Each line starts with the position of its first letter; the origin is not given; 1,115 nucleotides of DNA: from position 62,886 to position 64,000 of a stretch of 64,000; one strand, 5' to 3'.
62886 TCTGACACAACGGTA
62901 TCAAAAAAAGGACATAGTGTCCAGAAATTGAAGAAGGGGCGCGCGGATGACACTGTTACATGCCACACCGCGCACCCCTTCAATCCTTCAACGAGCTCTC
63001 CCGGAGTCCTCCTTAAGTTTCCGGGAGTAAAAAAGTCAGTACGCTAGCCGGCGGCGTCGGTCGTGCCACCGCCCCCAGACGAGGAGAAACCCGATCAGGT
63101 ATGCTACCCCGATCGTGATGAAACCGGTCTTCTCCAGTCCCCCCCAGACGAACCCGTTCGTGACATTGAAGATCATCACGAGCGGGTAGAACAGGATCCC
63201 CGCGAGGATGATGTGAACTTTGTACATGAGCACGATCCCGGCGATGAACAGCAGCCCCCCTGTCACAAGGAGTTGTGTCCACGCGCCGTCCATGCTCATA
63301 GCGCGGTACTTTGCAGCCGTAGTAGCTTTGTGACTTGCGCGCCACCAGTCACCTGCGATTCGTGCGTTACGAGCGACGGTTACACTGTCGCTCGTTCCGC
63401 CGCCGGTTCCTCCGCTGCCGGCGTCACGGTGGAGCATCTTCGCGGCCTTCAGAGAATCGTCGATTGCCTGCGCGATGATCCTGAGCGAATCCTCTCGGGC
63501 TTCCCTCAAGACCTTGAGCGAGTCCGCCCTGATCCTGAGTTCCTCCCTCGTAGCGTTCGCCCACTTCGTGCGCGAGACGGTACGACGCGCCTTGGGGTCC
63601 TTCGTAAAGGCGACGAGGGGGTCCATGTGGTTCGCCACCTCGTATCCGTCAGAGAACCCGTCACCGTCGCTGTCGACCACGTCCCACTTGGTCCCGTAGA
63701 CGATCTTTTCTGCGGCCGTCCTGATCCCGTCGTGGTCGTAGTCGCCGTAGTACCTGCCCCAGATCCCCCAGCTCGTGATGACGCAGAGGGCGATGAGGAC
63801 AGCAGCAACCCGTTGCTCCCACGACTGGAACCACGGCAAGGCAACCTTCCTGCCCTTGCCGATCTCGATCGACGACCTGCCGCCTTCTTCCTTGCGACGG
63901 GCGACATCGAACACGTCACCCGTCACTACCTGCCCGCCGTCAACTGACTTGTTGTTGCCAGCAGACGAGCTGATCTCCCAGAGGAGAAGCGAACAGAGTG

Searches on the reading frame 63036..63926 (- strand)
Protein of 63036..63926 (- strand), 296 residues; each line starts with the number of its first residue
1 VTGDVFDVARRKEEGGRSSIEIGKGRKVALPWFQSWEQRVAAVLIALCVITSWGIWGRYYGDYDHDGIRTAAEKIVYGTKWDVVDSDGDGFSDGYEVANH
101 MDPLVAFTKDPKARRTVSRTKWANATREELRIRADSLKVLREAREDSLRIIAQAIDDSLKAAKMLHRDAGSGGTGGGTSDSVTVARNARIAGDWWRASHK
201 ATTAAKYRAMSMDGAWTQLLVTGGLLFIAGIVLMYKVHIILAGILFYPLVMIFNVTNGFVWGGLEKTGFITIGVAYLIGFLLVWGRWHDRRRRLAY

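Call 26: search_protein_families(library=pfam, proteins=[window:63036-63926:-], max_evalue=0.00001)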
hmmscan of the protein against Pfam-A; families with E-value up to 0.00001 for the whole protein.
window:63036-63926:- (296 aa): 1 family
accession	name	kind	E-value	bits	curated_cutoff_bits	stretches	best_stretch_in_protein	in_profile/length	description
PF18884.5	TSP3_bac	-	1.2e-06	28.6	25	1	85-105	1-21/22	Bacterial TSP3 repeat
